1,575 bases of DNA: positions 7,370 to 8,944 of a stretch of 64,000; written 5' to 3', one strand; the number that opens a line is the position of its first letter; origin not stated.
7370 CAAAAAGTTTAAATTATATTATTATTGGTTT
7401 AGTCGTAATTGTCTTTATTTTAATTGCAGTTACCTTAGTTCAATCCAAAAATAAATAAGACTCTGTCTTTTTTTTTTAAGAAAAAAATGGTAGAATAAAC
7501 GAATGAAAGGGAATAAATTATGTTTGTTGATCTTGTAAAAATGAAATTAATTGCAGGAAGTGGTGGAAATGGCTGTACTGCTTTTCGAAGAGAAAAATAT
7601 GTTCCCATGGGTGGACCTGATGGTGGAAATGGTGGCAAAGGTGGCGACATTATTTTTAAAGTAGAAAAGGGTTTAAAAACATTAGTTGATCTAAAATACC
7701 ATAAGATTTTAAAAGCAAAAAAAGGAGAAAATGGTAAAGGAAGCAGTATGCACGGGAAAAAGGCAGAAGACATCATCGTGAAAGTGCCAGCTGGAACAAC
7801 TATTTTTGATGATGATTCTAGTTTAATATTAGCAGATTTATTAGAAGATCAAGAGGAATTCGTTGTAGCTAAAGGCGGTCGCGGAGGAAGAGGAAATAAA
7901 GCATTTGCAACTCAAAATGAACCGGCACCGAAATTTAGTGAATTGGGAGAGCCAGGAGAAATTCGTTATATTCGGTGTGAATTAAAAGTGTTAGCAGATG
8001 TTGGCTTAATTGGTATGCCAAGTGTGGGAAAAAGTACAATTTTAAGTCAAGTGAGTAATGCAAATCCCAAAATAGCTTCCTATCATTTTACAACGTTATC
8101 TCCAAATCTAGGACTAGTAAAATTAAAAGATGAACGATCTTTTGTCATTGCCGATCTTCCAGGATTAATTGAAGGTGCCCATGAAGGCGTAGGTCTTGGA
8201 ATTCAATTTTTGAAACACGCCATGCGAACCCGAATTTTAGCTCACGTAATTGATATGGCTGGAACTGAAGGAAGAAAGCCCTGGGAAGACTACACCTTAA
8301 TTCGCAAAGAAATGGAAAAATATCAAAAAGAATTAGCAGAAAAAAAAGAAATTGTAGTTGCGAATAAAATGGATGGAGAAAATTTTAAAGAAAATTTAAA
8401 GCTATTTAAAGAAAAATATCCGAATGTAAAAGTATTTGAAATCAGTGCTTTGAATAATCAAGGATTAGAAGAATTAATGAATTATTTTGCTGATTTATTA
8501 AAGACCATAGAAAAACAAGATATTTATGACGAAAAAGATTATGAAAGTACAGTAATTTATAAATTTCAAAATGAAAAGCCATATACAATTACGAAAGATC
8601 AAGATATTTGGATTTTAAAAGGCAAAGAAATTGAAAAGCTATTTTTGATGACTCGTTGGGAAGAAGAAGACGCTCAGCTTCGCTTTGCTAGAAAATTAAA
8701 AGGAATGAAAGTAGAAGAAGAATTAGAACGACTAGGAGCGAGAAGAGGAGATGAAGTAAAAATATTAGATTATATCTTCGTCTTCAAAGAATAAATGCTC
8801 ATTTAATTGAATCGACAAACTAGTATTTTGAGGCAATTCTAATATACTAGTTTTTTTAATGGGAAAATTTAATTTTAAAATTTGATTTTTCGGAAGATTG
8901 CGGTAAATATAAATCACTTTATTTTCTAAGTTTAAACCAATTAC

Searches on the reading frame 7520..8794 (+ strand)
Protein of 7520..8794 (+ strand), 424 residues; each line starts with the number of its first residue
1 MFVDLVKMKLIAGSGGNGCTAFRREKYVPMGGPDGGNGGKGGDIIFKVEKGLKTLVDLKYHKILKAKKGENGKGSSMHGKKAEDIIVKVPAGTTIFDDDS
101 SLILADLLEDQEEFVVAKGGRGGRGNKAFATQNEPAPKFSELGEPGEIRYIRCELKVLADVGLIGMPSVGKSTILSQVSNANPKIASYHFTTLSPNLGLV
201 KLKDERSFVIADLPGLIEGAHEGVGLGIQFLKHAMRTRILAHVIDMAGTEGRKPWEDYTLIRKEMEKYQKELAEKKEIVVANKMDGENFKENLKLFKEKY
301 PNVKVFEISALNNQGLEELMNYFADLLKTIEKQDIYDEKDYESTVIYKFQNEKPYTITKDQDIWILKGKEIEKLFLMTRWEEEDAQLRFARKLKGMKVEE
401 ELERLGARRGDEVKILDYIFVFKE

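Call 4: search_protein_families(library=pfam, proteins=[window:7520-8794:+], max_evalue=1)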
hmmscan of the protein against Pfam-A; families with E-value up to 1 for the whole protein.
window:7520-8794:+ (424 aa): 16 families
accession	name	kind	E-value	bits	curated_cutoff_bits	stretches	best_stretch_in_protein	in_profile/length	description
PF01018.28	GTP1_OBG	-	4.8e-59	198.8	27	1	3-157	1-155/155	GTP1/OBG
PF01926.29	MMR_HSR1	-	2.1e-23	83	21.9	1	160-283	1-113/113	50S ribosome-binding GTPase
PF09269.16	DUF1967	-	1.8e-18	66.7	27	1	355-422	1-70/70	Domain of unknown function (DUF1967)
PF02421.24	FeoB_N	-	6.8e-09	35.9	27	1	161-232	3-75/156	Ferrous iron transport protein B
PF03308.22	MeaB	-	0.0029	17.1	23.1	0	161-179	36-54/273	Methylmalonyl Co-A mutase-associated GTPase MeaB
PF00009.33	GTP_EFTU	-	0.0042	17.1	26.5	1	276-328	123-187/188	Elongation factor Tu GTP binding domain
PF03193.22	RsgA_GTPase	-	0.012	15.9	30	1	275-325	54-106/174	RsgA GTPase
PF00025.27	Arf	-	0.025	14.5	22.3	1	163-324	19-171/174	ADP-ribosylation factor family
PF00931.28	NB-ARC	-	0.031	14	23.5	1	161-190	21-49/248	NB-ARC domain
PF10662.15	PduV-EutP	-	0.059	13.6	21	1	274-323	89-141/143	Ethanolamine utilisation - propanediol utilisation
PF15631.11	Imm-NTF2-2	-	0.079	13.6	26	1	348-369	18-40/68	NTF2 fold immunity protein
PF13238.12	AAA_18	-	0.12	13.2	29.4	1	161-206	1-44/128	AAA domain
PF21786.3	Bflower_3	-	0.12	12.8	34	1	321-361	7-50/125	6-fold beta flower protein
PF12631.12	MnmE_helical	-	0.18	12.3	40.1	1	253-334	96-139/211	MnmE helical domain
PF03029.23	ATP_bind_1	-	0.19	12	27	0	164-186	2-25/240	Conserved hypothetical ATP binding protein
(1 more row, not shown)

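Call 14: find_encoding_contigs(protein=window:7520-8794:+, flank=10000)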
Protein window:7520-8794:+ (424 aa): 17 contigs read that carry it; 6 places shown.
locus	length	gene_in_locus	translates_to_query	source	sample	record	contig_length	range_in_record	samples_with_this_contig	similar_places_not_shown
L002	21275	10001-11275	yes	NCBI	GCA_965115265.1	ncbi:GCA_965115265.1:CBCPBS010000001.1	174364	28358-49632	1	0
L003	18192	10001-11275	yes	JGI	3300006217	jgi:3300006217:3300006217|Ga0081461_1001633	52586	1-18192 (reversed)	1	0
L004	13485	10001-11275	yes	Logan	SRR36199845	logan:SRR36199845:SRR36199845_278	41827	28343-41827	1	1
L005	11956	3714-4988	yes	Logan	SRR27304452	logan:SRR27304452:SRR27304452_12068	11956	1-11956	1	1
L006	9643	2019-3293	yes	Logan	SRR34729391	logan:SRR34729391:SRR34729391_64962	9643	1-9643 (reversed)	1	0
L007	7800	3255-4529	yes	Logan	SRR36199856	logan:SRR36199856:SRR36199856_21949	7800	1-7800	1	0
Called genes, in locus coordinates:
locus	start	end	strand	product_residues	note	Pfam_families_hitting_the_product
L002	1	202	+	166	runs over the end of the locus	PF04138:GtrA_DPMS_TM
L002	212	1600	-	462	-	PF00437:T2SSE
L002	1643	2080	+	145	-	-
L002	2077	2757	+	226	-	PF20582:UPF0758_N, PF04002:RadC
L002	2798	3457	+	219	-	PF04085:MreC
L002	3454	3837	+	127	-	-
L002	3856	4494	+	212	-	PF01551:Peptidase_M23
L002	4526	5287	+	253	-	PF02163:Peptidase_M50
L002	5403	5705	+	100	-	PF00829:Ribosomal_L21p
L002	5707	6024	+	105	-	PF04327:Peptidase_Prp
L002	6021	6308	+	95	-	PF01016:Ribosomal_L27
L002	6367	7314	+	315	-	-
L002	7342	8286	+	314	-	-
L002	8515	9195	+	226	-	PF02517:Rce1-like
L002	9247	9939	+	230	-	-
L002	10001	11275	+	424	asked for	PF01018:GTP1_OBG, PF02421:FeoB_N, PF01926:MMR_HSR1, PF09269:DUF1967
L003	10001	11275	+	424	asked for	PF01018:GTP1_OBG, PF02421:FeoB_N, PF01926:MMR_HSR1, PF09269:DUF1967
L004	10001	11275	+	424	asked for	PF01018:GTP1_OBG, PF02421:FeoB_N, PF01926:MMR_HSR1, PF09269:DUF1967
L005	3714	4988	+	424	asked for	PF01018:GTP1_OBG, PF02421:FeoB_N, PF01926:MMR_HSR1, PF09269:DUF1967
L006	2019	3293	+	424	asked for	PF01018:GTP1_OBG, PF02421:FeoB_N, PF01926:MMR_HSR1, PF09269:DUF1967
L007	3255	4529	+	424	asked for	PF01018:GTP1_OBG, PF02421:FeoB_N, PF01926:MMR_HSR1, PF09269:DUF1967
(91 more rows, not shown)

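Call 30: find_related_loci(query=window:7520-8794:+, collection=genome_contigs, flank=10000)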
Query window:7520-8794:+ (424 aa) in genome_contigs; peptide patterns used: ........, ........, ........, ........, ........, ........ (x = any residue, [..] = any of these).
146 stretches matched a pattern; 109 encode a relative of the query (tblastn E <= 1e-3); the best 80 are kept; 80 distinct loci.
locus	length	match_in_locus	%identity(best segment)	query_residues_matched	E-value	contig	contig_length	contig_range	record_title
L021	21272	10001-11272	80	1-424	0e+0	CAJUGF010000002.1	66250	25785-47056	MAG TPA_asm: uncultured Bacilli bacterium isolate MGBC134914 genome assembly, contig: MGBC134914.2, whole genome shotgun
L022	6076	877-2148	77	1-424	0e+0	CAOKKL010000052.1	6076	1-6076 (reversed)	MAG TPA_asm: uncultured Tenericutes bacterium isolate SRR15604625_bin.56_metawrap_v1.3_MAG genome assembly, contig: NODE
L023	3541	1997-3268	71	1-424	0e+0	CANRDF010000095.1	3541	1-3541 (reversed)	MAG: uncultured Bacilli bacterium isolate Lapin-026__bin92 genome assembly, contig: Lapin-026__NODE_35849_length_3541_co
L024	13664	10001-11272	71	1-424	0e+0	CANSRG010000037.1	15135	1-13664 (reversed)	MAG TPA_asm: uncultured Tenericutes bacterium isolate SRR15510224_bin.64_metawrap_v1.3_MAG genome assembly, contig: NODE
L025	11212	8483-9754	69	1-424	0e+0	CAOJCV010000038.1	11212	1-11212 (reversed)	MAG TPA_asm: uncultured Tenericutes bacterium isolate SRR15604481_bin.54_metawrap_v1.3_MAG genome assembly, contig: NODE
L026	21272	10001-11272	69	1-424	0e+0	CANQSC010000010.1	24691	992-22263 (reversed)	MAG: uncultured Bacilli bacterium isolate Lapin-032__bin41 genome assembly, contig: Lapin-032__NODE_3154_length_24691_co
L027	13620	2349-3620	69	1-424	0e+0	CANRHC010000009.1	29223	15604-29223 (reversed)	MAG: uncultured Bacilli bacterium isolate Lapin-032__bin37 genome assembly, contig: Lapin-032__NODE_2535_length_29223_co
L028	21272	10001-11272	69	1-424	0e+0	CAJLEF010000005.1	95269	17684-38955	MAG TPA_asm: uncultured Firmicutes bacterium isolate ERR1600688-bin.2 genome assembly, contig: NODE_213_length_95269_cov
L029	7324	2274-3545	68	1-424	0e+0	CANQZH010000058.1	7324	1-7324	MAG: uncultured Bacilli bacterium isolate Lapin-018__bin75 genome assembly, contig: Lapin-018__NODE_10892_length_7324_co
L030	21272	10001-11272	69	1-424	0e+0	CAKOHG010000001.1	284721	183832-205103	MAG: uncultured Bacilli bacterium isolate REFINED_METABAT215_TOP10_CONTIGS_1500_ASSEMBLY_K77_MERGED__Hadza_MoBio_C-REDO_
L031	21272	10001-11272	68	1-424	0e+0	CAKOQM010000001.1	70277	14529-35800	MAG: uncultured Bacilli bacterium isolate REFINED_METABAT215_TOP10_CONTIGS_1500_ASSEMBLY_K77_MERGED__Hadza_MoBio_hadza-E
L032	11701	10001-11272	67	1-424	0e+0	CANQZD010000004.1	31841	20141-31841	MAG: uncultured Bacilli bacterium isolate Lapin-018__bin51 genome assembly, contig: Lapin-018__NODE_1124_length_31841_co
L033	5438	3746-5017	67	1-424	0e+0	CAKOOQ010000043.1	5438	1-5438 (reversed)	MAG: uncultured Bacilli bacterium isolate REFINED_METABAT215_TOP10_CONTIGS_1500_ASSEMBLY_K77_MERGED__Hadza_MoBio_hadza-I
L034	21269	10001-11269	68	1-424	0e+0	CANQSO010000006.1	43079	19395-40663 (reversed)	MAG: uncultured Bacilli bacterium isolate Lapin-032__bin38 genome assembly, contig: Lapin-032__NODE_1476_length_43079_co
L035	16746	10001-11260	67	1-420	0e+0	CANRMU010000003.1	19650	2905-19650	MAG: uncultured Bacilli bacterium isolate Lapin-021__bin8 genome assembly, contig: Lapin-021__NODE_3138_length_19650_cov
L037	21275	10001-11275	68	1-424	0e+0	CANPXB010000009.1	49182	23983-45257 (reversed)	MAG: uncultured Bacilli bacterium isolate Lapin-004__bin76 genome assembly, contig: Lapin-004__NODE_793_length_49182_cov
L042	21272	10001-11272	67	1-424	5e-174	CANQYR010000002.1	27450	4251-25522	MAG: uncultured Bacilli bacterium isolate Lapin-015__bin91 genome assembly, contig: Lapin-015__NODE_1505_length_27450_co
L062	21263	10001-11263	59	1-422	5e-156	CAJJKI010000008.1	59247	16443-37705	MAG TPA_asm: uncultured Clostridiales bacterium isolate ERR1600683-bin.50 genome assembly, contig: NODE_475_length_59247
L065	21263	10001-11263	60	1-422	6e-155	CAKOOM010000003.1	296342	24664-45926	MAG: uncultured Bacilli bacterium isolate REFINED_METABAT215_TOP10_CONTIGS_1500_ASSEMBLY_K77_MERGED__Hadza_PheChl_Fiber-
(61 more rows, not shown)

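Call 83: search_protein_families(library=pfam, proteins=[L024:6984-9221:+, L024:9218-9931:+, L026:6116-7756:+, L037:9620-10000:+, L042:3336-4304:+, L062:9316-10011:+, L065:6004-6915:+, L065:7002-7574:+], max_evalue=0.001)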
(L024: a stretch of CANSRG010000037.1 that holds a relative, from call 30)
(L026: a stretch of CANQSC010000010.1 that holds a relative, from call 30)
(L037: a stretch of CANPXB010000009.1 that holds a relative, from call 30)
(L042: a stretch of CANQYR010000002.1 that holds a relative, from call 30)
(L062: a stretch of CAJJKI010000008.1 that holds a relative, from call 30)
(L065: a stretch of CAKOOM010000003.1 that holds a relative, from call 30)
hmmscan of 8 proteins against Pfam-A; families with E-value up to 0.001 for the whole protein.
L024:6984-9221:+ (745 aa): 2 families
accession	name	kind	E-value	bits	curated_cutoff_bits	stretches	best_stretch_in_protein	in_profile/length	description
PF02901.20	PFL-like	-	7.3e-194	646.5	24.3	1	21-602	7-647/647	Pyruvate formate lyase-like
PF01228.26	Gly_radical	-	5.6e-36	123.7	22.2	1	618-725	1-106/106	Glycine radical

L024:9218-9931:+ (237 aa): 2 families
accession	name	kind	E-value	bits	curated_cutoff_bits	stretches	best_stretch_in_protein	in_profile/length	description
PF13353.11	Fer4_12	-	1.7e-19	70.9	22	1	14-131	1-122/137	4Fe-4S single cluster domain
PF04055.27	Radical_SAM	-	3.6e-19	70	29.5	1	22-169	1-156/166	Radical SAM superfamily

L026:6116-7756:+ (546 aa): 0 families

L037:9620-10000:+ (126 aa): 0 families

L042:3336-4304:+ (322 aa): 0 families

L062:9316-10011:+ (231 aa): 1 family
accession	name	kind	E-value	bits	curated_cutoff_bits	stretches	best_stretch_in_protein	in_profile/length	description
PF03167.25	UDG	-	3e-08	34.3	24.3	1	103-173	36-102/141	Uracil DNA glycosylase superfamily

L065:6004-6915:+ (303 aa): 1 family
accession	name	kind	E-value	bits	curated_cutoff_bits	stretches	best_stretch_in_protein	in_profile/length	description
PF12724.12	Flavodoxin_5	-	2.4e-08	34.9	27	1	214-295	31-117/145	Flavodoxin domain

L065:7002-7574:+ (190 aa): 1 family
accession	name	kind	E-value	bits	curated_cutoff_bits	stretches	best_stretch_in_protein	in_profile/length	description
PF09335.16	VTT_dom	-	5.2e-18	66.1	33.9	1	34-154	2-122/123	VTT domain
